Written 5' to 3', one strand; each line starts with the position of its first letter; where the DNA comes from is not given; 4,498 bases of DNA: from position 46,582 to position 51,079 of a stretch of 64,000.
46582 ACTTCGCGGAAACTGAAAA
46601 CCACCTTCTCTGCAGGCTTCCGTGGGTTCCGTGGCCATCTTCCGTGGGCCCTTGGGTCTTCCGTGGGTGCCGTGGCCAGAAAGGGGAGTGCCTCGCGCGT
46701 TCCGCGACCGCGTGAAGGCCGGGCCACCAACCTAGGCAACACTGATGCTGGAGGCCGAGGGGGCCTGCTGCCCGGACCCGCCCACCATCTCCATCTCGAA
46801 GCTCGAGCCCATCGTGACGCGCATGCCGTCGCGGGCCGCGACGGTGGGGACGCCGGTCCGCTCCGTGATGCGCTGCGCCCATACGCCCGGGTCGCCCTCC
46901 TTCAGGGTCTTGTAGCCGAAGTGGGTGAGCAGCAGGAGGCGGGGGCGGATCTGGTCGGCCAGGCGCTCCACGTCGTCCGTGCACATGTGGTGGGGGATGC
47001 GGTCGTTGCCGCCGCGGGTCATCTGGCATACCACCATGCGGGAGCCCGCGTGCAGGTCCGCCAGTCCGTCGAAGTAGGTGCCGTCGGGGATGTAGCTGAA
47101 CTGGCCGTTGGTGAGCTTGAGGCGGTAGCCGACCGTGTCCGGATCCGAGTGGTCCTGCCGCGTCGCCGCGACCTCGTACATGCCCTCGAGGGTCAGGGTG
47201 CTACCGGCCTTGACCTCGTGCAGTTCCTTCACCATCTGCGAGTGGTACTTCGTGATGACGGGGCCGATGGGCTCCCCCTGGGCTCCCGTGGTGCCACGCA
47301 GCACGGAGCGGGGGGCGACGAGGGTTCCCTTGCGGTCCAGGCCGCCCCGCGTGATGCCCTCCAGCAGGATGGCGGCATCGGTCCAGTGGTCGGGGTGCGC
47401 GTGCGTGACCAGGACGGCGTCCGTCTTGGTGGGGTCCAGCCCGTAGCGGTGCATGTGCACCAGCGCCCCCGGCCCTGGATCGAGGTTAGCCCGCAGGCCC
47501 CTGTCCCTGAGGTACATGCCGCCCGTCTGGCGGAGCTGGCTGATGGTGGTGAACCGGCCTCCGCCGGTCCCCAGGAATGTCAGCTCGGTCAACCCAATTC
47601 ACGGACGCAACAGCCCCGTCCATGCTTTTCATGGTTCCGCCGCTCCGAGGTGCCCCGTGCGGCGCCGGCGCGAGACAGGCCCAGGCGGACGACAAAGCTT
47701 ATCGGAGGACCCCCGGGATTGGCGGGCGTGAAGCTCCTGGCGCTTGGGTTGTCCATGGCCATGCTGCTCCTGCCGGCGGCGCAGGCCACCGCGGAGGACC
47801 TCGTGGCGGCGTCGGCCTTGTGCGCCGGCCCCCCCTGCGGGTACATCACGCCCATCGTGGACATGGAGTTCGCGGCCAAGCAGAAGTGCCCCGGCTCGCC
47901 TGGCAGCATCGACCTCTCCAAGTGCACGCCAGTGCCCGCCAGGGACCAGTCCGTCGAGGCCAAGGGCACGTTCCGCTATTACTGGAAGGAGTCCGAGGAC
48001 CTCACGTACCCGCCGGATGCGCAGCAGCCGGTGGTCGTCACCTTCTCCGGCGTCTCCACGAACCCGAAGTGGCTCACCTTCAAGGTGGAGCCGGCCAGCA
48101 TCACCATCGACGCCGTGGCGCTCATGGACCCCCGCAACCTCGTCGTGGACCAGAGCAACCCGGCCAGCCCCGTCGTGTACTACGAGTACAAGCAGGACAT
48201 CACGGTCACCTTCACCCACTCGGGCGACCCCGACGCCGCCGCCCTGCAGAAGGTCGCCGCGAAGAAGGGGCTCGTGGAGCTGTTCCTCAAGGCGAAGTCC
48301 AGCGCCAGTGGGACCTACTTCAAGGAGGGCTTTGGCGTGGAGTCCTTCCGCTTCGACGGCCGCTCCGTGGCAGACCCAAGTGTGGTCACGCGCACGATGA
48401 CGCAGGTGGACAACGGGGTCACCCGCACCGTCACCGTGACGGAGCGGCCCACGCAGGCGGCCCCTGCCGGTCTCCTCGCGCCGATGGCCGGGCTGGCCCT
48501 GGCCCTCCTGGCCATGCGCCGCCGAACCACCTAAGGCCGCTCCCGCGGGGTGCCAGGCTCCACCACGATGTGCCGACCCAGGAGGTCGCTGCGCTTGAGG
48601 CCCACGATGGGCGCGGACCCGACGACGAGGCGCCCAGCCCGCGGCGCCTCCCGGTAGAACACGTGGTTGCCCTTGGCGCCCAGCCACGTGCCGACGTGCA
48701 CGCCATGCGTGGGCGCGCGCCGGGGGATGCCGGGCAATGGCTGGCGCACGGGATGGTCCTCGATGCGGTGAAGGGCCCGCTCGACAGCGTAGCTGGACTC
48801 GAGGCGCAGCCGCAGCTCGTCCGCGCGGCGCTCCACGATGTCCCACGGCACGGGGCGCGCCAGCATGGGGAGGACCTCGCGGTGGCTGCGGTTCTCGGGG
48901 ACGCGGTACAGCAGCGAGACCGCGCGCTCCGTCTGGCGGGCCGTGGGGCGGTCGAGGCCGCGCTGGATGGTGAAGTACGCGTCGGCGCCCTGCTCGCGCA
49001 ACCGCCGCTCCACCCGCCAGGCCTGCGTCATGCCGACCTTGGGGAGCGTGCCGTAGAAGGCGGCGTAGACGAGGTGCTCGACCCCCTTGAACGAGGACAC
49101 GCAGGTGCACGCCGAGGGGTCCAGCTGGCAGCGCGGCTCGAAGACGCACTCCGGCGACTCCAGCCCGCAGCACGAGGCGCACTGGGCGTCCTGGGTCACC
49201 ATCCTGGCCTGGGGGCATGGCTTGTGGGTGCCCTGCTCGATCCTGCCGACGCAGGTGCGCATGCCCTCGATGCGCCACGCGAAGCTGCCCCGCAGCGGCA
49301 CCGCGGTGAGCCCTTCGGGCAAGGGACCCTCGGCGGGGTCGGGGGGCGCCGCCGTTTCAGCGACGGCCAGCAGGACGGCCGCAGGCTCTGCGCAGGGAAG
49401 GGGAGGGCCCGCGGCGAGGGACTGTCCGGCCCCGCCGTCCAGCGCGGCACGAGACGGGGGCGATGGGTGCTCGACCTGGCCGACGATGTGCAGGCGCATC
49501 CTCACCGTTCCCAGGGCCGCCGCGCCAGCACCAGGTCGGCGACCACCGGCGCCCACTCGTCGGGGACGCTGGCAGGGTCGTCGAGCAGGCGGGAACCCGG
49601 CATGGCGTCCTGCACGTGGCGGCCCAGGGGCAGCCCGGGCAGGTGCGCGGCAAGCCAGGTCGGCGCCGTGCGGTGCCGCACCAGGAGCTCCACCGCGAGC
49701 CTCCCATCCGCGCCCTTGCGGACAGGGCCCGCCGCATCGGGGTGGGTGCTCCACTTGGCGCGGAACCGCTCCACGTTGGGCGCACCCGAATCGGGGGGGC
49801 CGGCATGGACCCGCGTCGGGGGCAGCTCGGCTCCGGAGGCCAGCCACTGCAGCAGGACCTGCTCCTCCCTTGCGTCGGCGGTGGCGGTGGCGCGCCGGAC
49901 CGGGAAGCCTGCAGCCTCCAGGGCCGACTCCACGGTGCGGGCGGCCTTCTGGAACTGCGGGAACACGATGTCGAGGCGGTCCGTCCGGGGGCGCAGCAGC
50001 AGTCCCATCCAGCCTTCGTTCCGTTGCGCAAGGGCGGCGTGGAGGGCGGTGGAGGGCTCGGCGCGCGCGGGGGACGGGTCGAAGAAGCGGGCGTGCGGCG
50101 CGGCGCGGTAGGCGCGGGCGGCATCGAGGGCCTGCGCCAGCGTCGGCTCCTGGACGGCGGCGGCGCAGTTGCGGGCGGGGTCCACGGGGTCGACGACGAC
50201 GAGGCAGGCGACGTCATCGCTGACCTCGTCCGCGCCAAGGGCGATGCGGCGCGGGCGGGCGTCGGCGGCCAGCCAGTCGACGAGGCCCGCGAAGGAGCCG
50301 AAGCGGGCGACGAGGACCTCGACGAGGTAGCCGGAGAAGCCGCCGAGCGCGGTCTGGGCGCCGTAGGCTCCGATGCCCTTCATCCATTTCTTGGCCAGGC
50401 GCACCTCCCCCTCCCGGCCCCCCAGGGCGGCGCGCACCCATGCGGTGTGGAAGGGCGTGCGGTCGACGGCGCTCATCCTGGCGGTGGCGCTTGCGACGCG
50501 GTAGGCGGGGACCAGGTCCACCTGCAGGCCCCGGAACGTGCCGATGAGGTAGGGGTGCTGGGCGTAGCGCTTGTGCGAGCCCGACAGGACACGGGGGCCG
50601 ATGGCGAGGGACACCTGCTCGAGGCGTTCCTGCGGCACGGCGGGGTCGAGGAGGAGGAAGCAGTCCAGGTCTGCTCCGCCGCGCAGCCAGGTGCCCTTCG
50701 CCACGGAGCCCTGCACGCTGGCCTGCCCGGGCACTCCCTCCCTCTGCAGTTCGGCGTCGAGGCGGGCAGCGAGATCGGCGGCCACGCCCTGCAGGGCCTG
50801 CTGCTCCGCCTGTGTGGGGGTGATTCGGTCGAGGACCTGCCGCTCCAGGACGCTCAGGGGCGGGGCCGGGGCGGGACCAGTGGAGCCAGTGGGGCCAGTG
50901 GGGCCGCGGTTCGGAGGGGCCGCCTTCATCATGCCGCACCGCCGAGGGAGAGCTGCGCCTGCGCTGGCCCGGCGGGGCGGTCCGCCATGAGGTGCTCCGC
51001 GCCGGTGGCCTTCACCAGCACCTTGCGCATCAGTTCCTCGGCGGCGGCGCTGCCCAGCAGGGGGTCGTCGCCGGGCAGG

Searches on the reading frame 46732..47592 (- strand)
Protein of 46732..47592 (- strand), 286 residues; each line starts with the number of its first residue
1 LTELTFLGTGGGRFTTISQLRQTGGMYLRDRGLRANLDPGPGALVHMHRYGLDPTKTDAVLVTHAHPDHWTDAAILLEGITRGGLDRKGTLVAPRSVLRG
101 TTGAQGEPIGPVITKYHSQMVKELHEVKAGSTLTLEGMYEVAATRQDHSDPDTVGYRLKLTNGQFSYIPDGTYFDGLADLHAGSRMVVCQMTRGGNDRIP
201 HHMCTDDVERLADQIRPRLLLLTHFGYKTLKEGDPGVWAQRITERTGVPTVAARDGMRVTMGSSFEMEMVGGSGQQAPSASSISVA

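Call 28: search_protein_families(library=pfam, proteins=[window:46732-47592:-], max_evalue=0.001)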
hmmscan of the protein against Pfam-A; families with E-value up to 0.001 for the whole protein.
window:46732-47592:- (286 aa): 3 families
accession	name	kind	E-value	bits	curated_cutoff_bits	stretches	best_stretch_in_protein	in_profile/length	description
PF12706.13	Lactamase_B_2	-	1.3e-19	71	27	1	37-225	5-200/200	Beta-lactamase superfamily domain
PF13483.12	Lactamase_B_3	-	4.7e-06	27.1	24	1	28-224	12-160/160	Beta-lactamase superfamily domain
PF00753.33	Lactamase_B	-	0.00099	19.5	22.7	0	46-78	29-65/196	Metallo-beta-lactamase superfamily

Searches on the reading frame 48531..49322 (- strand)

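Call 29: search_protein_families(library=pfam, proteins=[window:48531-49322:-], max_evalue=0.001)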
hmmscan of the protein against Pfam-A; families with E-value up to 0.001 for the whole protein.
window:48531-49322:- (263 aa): 1 family
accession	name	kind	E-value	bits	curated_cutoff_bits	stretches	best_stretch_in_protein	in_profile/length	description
PF10977.13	DUF2797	-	2.1e-08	34.7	25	1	18-196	8-180/227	Protein of unknown function (DUF2797)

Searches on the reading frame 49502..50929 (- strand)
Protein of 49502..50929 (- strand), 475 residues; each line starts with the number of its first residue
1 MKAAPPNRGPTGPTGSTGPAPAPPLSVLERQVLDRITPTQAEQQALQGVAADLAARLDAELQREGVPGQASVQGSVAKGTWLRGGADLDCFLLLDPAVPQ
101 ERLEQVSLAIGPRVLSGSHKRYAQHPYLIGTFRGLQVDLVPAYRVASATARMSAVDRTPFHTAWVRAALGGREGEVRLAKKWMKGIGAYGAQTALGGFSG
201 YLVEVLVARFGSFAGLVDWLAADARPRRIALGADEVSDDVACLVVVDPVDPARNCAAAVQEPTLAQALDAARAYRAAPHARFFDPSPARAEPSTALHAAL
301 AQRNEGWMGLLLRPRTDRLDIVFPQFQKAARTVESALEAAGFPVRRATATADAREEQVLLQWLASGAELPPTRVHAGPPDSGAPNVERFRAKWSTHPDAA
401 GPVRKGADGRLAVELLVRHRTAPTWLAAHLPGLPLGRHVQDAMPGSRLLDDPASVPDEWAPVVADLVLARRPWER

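Call 29: search_protein_families(library=pfam, proteins=[window:49502-50929:-], max_evalue=0.001)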
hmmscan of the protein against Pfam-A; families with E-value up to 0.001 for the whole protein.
window:49502-50929:- (475 aa): 3 families
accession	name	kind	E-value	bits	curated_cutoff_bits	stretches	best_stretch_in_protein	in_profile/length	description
PF09249.16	tRNA_NucTransf2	-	3.7e-27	95.2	27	1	175-283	2-112/113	tRNA nucleotidyltransferase, second domain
PF21133.2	CAA_C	-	9.5e-12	45.2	22.2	1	320-443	18-135/144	CCA-adding enzyme, C-terminal domain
PF01909.29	NTP_transf_2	-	1.8e-07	31.9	21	1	67-161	14-93/93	Nucleotidyltransferase domain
